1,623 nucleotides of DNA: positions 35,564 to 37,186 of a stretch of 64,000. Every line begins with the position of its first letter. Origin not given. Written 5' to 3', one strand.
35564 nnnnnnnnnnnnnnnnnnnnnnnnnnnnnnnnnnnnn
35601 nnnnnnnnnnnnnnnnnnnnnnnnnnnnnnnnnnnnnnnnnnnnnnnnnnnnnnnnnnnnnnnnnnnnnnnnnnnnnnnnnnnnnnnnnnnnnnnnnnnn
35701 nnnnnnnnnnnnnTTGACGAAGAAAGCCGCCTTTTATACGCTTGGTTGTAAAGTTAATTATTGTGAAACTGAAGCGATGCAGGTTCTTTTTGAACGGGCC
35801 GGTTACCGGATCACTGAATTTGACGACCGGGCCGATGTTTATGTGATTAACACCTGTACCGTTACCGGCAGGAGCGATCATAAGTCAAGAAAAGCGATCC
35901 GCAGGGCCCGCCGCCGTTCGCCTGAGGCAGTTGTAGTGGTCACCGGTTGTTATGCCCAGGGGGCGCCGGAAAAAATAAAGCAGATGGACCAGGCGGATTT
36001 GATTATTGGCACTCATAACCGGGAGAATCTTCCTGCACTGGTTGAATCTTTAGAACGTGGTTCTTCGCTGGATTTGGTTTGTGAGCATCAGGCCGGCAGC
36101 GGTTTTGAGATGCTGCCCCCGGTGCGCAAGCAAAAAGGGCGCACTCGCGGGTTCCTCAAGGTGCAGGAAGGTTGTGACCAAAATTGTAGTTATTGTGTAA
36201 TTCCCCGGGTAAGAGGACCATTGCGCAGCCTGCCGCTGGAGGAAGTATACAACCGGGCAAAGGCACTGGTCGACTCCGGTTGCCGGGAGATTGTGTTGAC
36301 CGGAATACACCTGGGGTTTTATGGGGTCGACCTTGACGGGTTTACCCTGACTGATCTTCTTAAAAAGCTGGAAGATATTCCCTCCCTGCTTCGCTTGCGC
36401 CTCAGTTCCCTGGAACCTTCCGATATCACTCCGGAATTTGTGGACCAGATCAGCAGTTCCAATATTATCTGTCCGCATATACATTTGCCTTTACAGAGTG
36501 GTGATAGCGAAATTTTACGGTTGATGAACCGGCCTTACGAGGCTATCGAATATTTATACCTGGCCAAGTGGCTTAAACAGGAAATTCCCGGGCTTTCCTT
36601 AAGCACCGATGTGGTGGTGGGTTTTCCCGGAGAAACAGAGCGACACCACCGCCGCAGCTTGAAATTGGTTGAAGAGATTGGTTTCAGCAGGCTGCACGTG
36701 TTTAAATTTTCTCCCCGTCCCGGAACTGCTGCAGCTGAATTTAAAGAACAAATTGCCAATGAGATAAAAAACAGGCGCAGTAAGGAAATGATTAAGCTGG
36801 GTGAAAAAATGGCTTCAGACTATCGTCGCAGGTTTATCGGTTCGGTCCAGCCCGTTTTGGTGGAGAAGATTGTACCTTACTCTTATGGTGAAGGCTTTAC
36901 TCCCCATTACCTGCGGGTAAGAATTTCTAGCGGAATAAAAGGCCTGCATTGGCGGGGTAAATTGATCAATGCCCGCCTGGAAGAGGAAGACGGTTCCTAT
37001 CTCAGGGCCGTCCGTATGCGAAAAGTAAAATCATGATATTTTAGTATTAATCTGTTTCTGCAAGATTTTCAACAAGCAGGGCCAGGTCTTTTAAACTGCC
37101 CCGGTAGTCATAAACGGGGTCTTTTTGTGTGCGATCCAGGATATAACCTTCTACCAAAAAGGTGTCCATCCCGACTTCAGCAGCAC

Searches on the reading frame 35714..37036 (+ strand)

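Call 48: search_protein_families(library=pfam, proteins=[window:35714-37036:+], max_evalue=0.000001)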
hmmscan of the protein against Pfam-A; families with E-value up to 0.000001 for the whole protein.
window:35714-37036:+ (440 aa): 2 families
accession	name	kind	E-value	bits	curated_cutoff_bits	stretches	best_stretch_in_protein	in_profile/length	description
PF00919.26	UPF0004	-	4.6e-27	94.3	27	1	4-99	1-98/98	Uncharacterized protein family UPF0004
PF04055.27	Radical_SAM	-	1.1e-22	81.4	29.5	1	149-318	2-165/166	Radical SAM superfamily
